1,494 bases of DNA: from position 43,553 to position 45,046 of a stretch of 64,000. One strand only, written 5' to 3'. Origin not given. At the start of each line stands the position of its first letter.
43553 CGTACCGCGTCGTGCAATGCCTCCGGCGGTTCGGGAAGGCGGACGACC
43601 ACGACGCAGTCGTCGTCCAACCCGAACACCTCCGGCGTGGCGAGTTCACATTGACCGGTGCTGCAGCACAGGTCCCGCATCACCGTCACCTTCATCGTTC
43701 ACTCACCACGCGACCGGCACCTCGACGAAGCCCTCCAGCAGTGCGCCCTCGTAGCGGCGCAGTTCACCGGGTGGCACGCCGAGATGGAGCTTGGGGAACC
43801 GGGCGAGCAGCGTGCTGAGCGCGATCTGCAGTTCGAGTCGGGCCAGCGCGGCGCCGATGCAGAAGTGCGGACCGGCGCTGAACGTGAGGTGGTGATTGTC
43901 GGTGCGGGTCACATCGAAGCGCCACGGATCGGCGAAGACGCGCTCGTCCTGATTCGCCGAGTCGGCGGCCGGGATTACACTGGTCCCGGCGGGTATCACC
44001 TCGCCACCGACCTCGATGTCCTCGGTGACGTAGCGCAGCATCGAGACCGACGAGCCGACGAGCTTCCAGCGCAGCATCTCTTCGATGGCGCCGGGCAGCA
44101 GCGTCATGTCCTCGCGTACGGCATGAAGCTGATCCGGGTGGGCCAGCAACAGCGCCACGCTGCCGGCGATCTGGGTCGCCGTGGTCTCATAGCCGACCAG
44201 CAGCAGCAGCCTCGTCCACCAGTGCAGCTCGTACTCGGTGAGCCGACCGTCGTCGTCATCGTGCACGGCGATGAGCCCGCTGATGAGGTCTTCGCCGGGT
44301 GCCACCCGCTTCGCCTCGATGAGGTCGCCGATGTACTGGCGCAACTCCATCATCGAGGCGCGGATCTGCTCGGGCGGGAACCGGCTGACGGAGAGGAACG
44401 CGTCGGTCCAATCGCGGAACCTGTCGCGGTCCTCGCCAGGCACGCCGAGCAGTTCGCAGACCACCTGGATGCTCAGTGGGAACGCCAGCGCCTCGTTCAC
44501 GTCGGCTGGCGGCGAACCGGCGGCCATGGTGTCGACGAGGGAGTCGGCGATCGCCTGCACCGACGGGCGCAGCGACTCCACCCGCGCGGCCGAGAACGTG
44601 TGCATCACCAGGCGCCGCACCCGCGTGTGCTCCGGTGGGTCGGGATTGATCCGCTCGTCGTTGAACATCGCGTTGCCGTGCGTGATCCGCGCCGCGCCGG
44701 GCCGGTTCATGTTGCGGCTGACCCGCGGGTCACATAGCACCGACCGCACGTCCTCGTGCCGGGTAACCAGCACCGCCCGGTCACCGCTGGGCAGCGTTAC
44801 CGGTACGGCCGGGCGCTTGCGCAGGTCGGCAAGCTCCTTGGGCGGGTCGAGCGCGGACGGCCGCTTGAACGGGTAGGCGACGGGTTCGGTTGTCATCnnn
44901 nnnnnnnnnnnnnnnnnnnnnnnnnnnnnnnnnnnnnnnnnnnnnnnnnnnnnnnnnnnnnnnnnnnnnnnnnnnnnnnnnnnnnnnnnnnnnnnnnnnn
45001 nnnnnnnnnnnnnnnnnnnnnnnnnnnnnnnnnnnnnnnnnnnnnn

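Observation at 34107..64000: Type II PKS cluster with a tetracenomycin/pentangular-type cyclase set and unusually heavy tailoring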

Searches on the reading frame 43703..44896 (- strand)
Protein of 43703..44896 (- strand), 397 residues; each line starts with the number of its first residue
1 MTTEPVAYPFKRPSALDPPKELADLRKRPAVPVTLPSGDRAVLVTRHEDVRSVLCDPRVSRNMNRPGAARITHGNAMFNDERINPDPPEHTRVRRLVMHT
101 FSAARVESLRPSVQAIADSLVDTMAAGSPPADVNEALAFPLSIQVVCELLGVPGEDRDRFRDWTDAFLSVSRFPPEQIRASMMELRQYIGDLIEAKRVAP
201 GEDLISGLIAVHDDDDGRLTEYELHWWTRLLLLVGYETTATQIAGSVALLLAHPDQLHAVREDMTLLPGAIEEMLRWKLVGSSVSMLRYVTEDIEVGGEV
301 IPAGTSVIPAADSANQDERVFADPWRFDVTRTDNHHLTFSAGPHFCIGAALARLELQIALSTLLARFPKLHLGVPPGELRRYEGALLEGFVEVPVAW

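Call 6: search_protein_families(library=pfam, proteins=[window:43703-44896:-])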
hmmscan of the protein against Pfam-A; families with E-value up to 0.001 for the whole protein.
window:43703-44896:- (397 aa): 1 family
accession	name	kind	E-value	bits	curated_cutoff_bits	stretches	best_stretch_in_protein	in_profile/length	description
PF00067.27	p450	-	3.5e-34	118.8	22.8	1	36-367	41-432/462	Cytochrome P450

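Call 21: find_homologous_proteins(query=window:43703-44896:-)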
Query window:43703-44896:- (397 aa): 5195 proteins with E <= 0.001 among 8000 candidates; the best 120 are listed.
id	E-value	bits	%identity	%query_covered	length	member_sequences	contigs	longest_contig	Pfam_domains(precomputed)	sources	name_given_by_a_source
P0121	3.4e-264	894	100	100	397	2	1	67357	PF00067.28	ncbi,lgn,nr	ncbi:MAG TPA: cytochrome P450 [Rugosimonospora sp.]|nr:cytochrome P450 [Rugosimonospora sp.]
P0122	1.2e-173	596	67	100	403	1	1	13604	PF00067.28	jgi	jgi:nocardicin N-oxygenase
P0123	8.6e-173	593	67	100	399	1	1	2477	PF00067.28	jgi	jgi:cytochrome P450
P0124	2.8e-171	588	66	100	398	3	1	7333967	PF00067.28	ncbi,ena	-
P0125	3.4e-171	588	68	99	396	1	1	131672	PF00067.28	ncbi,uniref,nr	ncbi:cytochrome P450 [Crossiella sp. SN42]|uniref:cytochrome P450 n=1 Tax=Crossiella sp. SN42 TaxID=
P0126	7.9e-171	586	69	98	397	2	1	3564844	PF00067.28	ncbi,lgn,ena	-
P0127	4.4e-170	584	65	100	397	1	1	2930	PF00067.28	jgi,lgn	jgi:cytochrome P450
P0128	8.3e-170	583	66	100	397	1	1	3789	PF00067.28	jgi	jgi:cytochrome P450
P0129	1.1e-169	583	65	100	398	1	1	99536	PF00067.28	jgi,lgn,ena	jgi:nocardicin N-oxygenase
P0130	2.9e-169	581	66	99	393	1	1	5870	PF00067.28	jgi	jgi:cytochrome P450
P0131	7.1e-169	580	66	100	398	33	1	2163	PF00067.28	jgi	jgi:cytochrome P450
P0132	7.8e-169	580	68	98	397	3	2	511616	PF00067.28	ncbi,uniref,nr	ncbi:cytochrome P450 [Winogradskya consettensis]|uniref:Cytochrome P450 n=1 Tax=Winogradskya consett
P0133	1.5e-168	579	65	100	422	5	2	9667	PF00067.28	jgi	jgi:nocardicin N-oxygenase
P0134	1.2e-167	576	65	99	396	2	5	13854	PF00067.28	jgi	jgi:cytochrome P450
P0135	1.9e-167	575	65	100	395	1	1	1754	PF00067.28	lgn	-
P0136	2.2e-167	575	67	99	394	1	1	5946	PF00067.28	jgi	jgi:cytochrome P450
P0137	3.1e-167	574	67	99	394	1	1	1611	PF00067.28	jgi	jgi:cytochrome P450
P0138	5.1e-167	574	65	100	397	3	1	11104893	PF00067.28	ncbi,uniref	ncbi:cytochrome P450 [Actinoallomurus sp. CA-142502]|uniref:cytochrome P450 n=1 Tax=Actinoallomurus 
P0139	5.6e-167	574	68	100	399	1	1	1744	PF00067.28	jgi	jgi:cytochrome P450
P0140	6.0e-167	574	66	99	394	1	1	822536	PF00067.28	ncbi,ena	-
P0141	8.4e-167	573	66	100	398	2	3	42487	PF00067.28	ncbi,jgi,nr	ncbi:MAG TPA: cytochrome P450 [Streptosporangiaceae bacterium]|nr:cytochrome P450 [Streptosporangiac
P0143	3.2e-166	571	68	98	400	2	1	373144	PF00067.28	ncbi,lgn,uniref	ncbi:cytochrome P450 [Streptomyces sp. NPDC020742]|uniref:cytochrome P450 n=1 Tax=Streptomyces sp. N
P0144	3.6e-166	571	66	100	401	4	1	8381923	PF00067.28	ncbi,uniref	ncbi:cytochrome P450 [Streptoverticillium reticulum]|uniref:cytochrome P450 n=1 Tax=Streptoverticill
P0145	4.4e-166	571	66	98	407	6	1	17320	PF00067.28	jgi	jgi:cytochrome P450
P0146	1.6e-165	569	67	98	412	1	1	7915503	PF00067.28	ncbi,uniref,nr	ncbi:cytochrome P450 [Streptomyces sp. MST-110588]|uniref:cytochrome P450 n=1 Tax=Streptomyces sp. M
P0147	1.6e-165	569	66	99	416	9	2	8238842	PF00067.28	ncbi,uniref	ncbi:cytochrome P450 [Streptosporangium sandarakinum]|uniref:cytochrome P450 n=1 Tax=Streptosporangi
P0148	1.9e-165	569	65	100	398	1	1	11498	PF00067.28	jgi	jgi:cytochrome P450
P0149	3.6e-165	568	64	100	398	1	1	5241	PF00067.28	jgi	jgi:cytochrome P450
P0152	4.8e-165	567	64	99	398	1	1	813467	PF00067.28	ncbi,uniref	ncbi:cytochrome P450 [Amycolatopsis sp. lyj-90]|uniref:cytochrome P450 n=1 Tax=Amycolatopsis sp. lyj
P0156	3.5e-164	564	66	99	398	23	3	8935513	PF00067.28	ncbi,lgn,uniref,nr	ncbi:cytochrome P450 [Nocardia brasiliensis]|uniref:cytochrome P450 n=1 Tax=Nocardia brasiliensis Ta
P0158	1.8e-163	562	65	98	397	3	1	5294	PF00067.28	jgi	jgi:cytochrome P450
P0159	2.6e-163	562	63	100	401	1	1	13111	PF00067.28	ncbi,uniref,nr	ncbi:cytochrome P450 [Actinomadura hibisca]|uniref:PdmW n=1 Tax=Actinomadura hibisca TaxID=68565 Rep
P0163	8.0e-163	560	64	98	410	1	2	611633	PF00067.28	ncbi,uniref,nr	ncbi:cytochrome P450 [Nonomuraea zeae]|uniref:Cytochrome P450 n=1 Tax=Nonomuraea zeae TaxID=1642303 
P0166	4.6e-162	557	63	100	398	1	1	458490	PF00067.28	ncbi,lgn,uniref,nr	ncbi:cytochrome P450 [Amycolatopsis rubida]|uniref:Cytochrome P450 n=1 Tax=Amycolatopsis rubida TaxI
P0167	5.4e-162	557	64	100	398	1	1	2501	PF00067.28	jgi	jgi:cytochrome P450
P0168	7.9e-162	557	65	98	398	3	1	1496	PF00067.28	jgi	jgi:cytochrome P450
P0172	8.2e-161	553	66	98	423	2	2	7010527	PF00067.28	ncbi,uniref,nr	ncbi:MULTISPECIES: cytochrome P450 [unclassified Solwaraspora]|uniref:cytochrome P450 n=1 Tax=unclas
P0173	2.2e-160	552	64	98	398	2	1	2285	PF00067.28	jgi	jgi:cytochrome P450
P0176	7.7e-160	550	64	100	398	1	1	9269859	PF00067.28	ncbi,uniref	ncbi:cytochrome P450 [Actinosynnema sp. CS-041913]|uniref:cytochrome P450 n=1 Tax=Actinosynnema sp. 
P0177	8.8e-160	550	62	100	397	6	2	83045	PF00067.28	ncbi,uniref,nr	ncbi:cytochrome P450 [Nonomuraea sp. KC401]|uniref:cytochrome P450 n=1 Tax=unclassified Nonomuraea T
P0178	1.5e-159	549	63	100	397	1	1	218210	PF00067.28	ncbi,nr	ncbi:cytochrome P450 [Streptosporangium violaceochromogenes]|nr:cytochrome P450 [Streptosporangium v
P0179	1.7e-159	549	62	100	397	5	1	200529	PF00067.28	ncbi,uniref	ncbi:cytochrome P450 [Nonomuraea sp. M3C6]|uniref:Cytochrome P450 n=1 Tax=Nonomuraea marmarensis Tax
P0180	1.8e-159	549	64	100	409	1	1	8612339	PF00067.28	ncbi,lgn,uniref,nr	ncbi:cytochrome P450 [Actinomadura algeriensis]|uniref:Cytochrome P450 n=1 Tax=Actinomadura algerien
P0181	2.1e-159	549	66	98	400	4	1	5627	PF00067.28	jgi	jgi:cytochrome P450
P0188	4.2e-158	544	63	99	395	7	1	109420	PF00067.28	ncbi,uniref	ncbi:cytochrome P450 [Streptomyces rameus]|uniref:Cytochrome P450 n=1 Tax=Streptomyces rameus TaxID=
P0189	1.3e-157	543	64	100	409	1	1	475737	PF00067.28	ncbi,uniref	ncbi:cytochrome P450 [Actinomadura vinacea]|uniref:Cytochrome P450 n=1 Tax=Actinomadura vinacea TaxI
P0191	1.2e-156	540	63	98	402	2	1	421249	PF00067.28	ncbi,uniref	ncbi:cytochrome P450 [Fodinicola feengrottensis]|uniref:Cytochrome P450 n=1 Tax=Fodinicola feengrott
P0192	4.1e-156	538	62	99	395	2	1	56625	PF00067.28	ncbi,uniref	ncbi:cytochrome P450 [Kitasatospora cystarginea]|uniref:Cytochrome P450 n=1 Tax=Kitasatospora cystar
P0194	3.3e-155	535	63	100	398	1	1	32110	PF00067.28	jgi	jgi:cytochrome P450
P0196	5.2e-155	534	62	100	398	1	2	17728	PF00067.28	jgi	jgi:cytochrome P450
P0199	2.5e-154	532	60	100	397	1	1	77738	PF00067.28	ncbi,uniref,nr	ncbi:cytochrome P450 [Spongiactinospora sp. TRM90649]|uniref:cytochrome P450 n=1 Tax=Spongiactinospo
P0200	8.2e-154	530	61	100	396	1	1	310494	PF00067.28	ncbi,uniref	ncbi:cytochrome P450 [Nonomuraea sp. NPDC050540]|uniref:cytochrome P450 n=1 Tax=Nonomuraea sp. NPDC0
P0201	1.0e-153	530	61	99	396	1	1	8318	PF00067.28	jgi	jgi:cytochrome P450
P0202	2.5e-153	529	63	98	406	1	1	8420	PF00067.28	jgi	jgi:cytochrome P450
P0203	2.5e-153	529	62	98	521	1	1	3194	PF03992.23,PF00067.28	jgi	jgi:cytochrome P450/heme-degrading monooxygenase HmoA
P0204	2.9e-150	519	63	98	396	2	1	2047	PF00067.28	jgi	jgi:cytochrome P450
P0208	1.9e-147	509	58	100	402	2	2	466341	PF00067.28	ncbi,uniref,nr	ncbi:cytochrome P450 [Streptomyces roseoverticillatus]|uniref:cytochrome P450 n=1 Tax=Streptomyces r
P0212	6.0e-144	498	62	92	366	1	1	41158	PF00067.28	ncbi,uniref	ncbi:cytochrome P450 [Streptomyces sp. NPDC004232]|uniref:cytochrome P450 n=1 Tax=Streptomyces sp. N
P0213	4.7e-143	495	56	100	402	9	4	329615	PF00067.28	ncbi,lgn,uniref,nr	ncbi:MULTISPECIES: cytochrome P450 [unclassified Streptomyces]|uniref:cytochrome P450 n=1 Tax=unclas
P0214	5.0e-143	495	57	100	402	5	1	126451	PF00067.28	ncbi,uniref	ncbi:cytochrome P450 [Streptomyces sp. NPDC028722]|uniref:cytochrome P450 n=1 Tax=Streptomyces sp. N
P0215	2.3e-135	470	55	100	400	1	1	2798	PF00067.28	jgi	jgi:cytochrome P450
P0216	2.1e-133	463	56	100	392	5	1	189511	PF00067.28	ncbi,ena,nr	ncbi:MAG TPA: cytochrome P450 [Pseudonocardiaceae bacterium]|nr:cytochrome P450 [Pseudonocardiaceae 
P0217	5.3e-133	462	56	100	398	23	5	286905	PF00067.28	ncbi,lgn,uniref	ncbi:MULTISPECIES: cytochrome P450 [unclassified Streptomyces]|uniref:cytochrome P450 n=1 Tax=unclas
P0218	6.1e-133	462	54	100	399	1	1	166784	PF00067.28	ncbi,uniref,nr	ncbi:cytochrome [Actinomadura sp. CNU-125]|uniref:cytochrome P450 n=1 Tax=Actinomadura sp. CNU-125 T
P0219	2.6e-131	456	55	100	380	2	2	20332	PF00067.28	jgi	jgi:cytochrome P450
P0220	4.5e-130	452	56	100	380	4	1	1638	PF00067.28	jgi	jgi:cytochrome P450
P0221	5.6e-130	452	56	100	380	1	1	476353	PF00067.28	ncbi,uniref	ncbi:cytochrome P450 [Nonomuraea sp. B5E05]|uniref:cytochrome P450 n=1 Tax=Nonomuraea sp. B5E05 TaxI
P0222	1.2e-129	451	56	100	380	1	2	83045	PF00067.28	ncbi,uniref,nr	ncbi:cytochrome P450 [Nonomuraea sp. KC401]|uniref:cytochrome P450 n=1 Tax=unclassified Nonomuraea T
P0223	6.0e-129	448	56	100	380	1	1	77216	PF00067.28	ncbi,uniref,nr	ncbi:cytochrome P450 [Nonomuraea mesophila]|uniref:Cytochrome P450 n=1 Tax=Nonomuraea mesophila TaxI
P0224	6.0e-129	448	56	100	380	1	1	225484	PF00067.28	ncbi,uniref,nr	ncbi:cytochrome P450 [Nonomuraea sp. PA05]|uniref:cytochrome P450 n=1 Tax=Nonomuraea sp. PA05 TaxID=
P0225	2.1e-128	447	52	100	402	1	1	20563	PF00067.28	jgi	jgi:cytochrome P450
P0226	6.2e-128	445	55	100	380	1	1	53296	PF00067.28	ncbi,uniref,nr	ncbi:cytochrome P450 [Nonomuraea longispora]|uniref:Cytochrome P450 n=1 Tax=Nonomuraea longispora Ta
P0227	2.2e-127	443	54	100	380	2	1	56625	PF00067.28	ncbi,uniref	ncbi:cytochrome P450 [Kitasatospora cystarginea]|uniref:Cytochrome P450 n=1 Tax=Kitasatospora cystar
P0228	3.9e-127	442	54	100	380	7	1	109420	PF00067.28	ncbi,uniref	ncbi:cytochrome P450 [Streptomyces rameus]|uniref:Cytochrome P450 n=1 Tax=Streptomyces rameus TaxID=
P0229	5.3e-127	442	55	100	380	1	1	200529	PF00067.28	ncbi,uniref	ncbi:cytochrome P450 [Nonomuraea sp. M3C6]|uniref:Cytochrome P450 n=1 Tax=Nonomuraea marmarensis Tax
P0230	1.3e-126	441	53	99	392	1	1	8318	PF00067.28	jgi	jgi:cytochrome P450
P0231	4.6e-126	439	55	100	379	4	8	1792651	PF00067.28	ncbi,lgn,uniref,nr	ncbi:cytochrome P450 [Streptosporangium sandarakinum]|uniref:Pikromycin synthase n=1 Tax=Streptospor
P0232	1.1e-125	438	53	100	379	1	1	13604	PF00067.28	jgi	jgi:cytochrome P450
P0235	2.2e-125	437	54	100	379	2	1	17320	PF00067.28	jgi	jgi:cytochrome P450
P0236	8.2e-125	435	54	99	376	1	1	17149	PF00067.28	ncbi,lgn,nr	ncbi:MAG: cytochrome P450 [Micromonosporaceae bacterium]|nr:cytochrome P450 [Micromonosporaceae bact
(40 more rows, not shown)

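Call 22: find_encoding_contigs(protein=P0159, flank=10000, max_places=2)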
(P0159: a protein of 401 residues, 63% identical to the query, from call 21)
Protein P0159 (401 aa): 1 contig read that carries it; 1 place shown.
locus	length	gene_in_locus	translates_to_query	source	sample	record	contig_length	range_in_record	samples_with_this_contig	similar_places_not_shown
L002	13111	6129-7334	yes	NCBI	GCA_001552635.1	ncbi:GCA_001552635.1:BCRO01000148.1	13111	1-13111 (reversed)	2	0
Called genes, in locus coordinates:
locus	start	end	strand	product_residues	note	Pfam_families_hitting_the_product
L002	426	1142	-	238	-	PF13489:Methyltransf_23, PF05401:NodS (weak), PF13847:Methyltransf_31 (weak), PF08241:Methyltransf_11, PF08242:Methyltransf_12, PF13649:Methyltransf_25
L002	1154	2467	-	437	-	PF00201:UDPGT, PF06722:EryCIII-like_C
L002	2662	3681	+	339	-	PF08100:Dimerisation, PF00891:Methyltransf_2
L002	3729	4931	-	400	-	PF00155:Aminotran_1_2, PF01041:DegT_DnrJ_EryC1, PF01212:Beta_elim_lyase (weak)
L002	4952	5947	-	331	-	PF00296:Bac_luciferase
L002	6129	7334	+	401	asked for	PF00067:p450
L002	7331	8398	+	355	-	PF00483:NTP_transferase, PF12804:NTP_transf_3, PF25087:GMPPB_C (weak)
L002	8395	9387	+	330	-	PF01073:3Beta_HSD, PF01370:Epimerase, PF02719:Polysacc_synt_2, PF04321:RmlD_sub_bind, PF07993:NAD_binding_4, PF13460:NAD_binding_10 (weak), PF16363:GDP_Man_Dehyd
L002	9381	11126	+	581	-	PF17848:Zn_ribbon_ACC (weak), PF01039:Carboxyl_trans, PF03255:ACCA, PF01039:Carboxyl_trans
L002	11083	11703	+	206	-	PF00364:Biotin_lipoyl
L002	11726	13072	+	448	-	PF00289:Biotin_carb_N, PF02222:ATP-grasp (weak), PF02655:ATP-grasp_3 (weak), PF02786:CPSase_L_D2, PF07478:Dala_Dala_lig_C (faint), PF02785:Biotin_carb_C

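Call 23: find_encoding_contigs(protein=P0126, flank=10000, max_places=2)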
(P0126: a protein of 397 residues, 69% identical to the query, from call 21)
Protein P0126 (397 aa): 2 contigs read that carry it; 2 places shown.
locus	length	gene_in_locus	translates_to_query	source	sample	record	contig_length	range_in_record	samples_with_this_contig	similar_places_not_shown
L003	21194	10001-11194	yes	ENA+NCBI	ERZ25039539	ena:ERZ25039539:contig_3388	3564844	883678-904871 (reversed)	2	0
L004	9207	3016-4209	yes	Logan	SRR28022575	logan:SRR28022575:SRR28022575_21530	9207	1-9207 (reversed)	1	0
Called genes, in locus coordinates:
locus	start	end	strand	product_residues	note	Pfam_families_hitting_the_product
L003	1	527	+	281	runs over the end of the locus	PF13560:HTH_31, PF17765:MLTR_LBD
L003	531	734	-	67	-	PF24315:DUF7489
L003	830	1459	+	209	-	PF00440:TetR_N, PF02909:TetR_C_1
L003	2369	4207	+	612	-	PF00486:Trans_reg_C, PF03704:BTAD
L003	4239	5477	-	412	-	PF13469:Sulfotransfer_3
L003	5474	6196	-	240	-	-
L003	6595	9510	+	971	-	PF00501:AMP-binding, PF00550:PP-binding (weak), PF00668:Condensation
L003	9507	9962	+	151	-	PF08592:Anthrone_oxy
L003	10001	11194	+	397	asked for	PF00067:p450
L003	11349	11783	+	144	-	PF00190:Cupin_1 (faint), PF16867:DMSP_lyase (weak), PF01050:MannoseP_isomer (weak), PF02311:AraC_binding (weak), PF07883:Cupin_2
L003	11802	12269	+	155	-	PF10604:Polyketide_cyc2, PF03364:Polyketide_cyc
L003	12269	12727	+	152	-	PF08592:Anthrone_oxy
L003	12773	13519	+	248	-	PF23441:SDR, PF00106:adh_short, PF01370:Epimerase (weak), PF08659:KR, PF13561:adh_short_C2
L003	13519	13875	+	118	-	PF03992:ABM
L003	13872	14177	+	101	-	PF03992:ABM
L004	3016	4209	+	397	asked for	PF00067:p450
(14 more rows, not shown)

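Call 25: find_related_loci(query=A1, collection=genome_contigs, flank=10000)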
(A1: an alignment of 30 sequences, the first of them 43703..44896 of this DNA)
Query A1 (397 aa) in genome_contigs; peptide patterns used: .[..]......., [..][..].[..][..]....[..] (x = any residue, [..] = any of these).
143 stretches matched a pattern; 66 encode a relative of the query (tblastn E <= 1e-3); 66 distinct loci.
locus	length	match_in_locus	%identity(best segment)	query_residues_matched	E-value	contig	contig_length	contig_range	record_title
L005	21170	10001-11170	69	8-397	6e-178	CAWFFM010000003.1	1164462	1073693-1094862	MAG: uncultured Actinomycetota bacterium isolate MFD00822.bin.1.227 genome assembly, contig: contig_58667, whole genome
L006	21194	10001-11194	66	1-397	5e-177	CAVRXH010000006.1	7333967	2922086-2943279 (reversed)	MAG: uncultured Actinomycetota bacterium isolate MFD06092.bin.2.176 genome assembly, contig: contig_8694, whole genome s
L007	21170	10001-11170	69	8-397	2e-175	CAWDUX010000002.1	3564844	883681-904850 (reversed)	MAG: uncultured Actinomycetota bacterium isolate MFD05442.bin.1.63 genome assembly, contig: contig_3388, whole genome sh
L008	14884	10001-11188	67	2-397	6e-175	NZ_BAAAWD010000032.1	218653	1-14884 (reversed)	Streptosporangium longisporum strain JCM 3106 sequence32, whole genome shotgun sequence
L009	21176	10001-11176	67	8-397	1e-174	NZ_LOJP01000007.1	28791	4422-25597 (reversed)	Actinoplanes sp. TFC3 Actinoplanes_sp._strain_TFC3_7, whole genome shotgun sequence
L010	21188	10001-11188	66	2-397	1e-172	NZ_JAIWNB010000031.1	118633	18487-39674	Nonomuraea aurantiaca strain NEAU-L178 Scaffold31, whole genome shotgun sequence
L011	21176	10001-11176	68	8-397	2e-172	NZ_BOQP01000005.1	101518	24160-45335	Winogradskya consettensis strain NBRC 14913 sequence005, whole genome shotgun sequence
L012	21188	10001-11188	66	2-397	1e-172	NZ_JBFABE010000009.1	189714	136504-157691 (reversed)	Streptosporangium sp. NPDC023615 NPDC023615_112_D11.ctg-0009, whole genome shotgun sequence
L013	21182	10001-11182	66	4-397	7e-172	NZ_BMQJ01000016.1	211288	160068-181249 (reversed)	Streptosporangium pseudovulgare strain JCM 3115 sequence16, whole genome shotgun sequence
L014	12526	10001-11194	66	1-397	1e-171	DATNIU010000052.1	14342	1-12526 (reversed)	MAG TPA_asm: Streptosporangiaceae bacterium isolate SMAG_U11381 k141_606172, whole genome shotgun sequence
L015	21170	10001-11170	68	8-397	2e-171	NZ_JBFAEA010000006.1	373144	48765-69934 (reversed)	Streptomyces sp. NPDC020742 NPDC020742_137_D2.ctg-0006, whole genome shotgun sequence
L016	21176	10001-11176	67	8-397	1e-171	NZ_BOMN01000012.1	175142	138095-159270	Winogradskya humida strain NBRC 14915 sequence012, whole genome shotgun sequence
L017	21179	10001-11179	66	6-397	6e-171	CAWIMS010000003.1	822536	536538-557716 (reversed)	MAG: uncultured Actinomycetota bacterium isolate MFD04944.bin.1.282 genome assembly, contig: contig_23664, whole genome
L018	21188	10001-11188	65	2-397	8e-170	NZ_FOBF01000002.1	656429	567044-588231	Nonomuraea pusilla strain DSM 43357, whole genome shotgun sequence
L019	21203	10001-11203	66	1-397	2e-169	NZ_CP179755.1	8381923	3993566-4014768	Streptoverticillium reticulum strain J-35 chromosome, complete genome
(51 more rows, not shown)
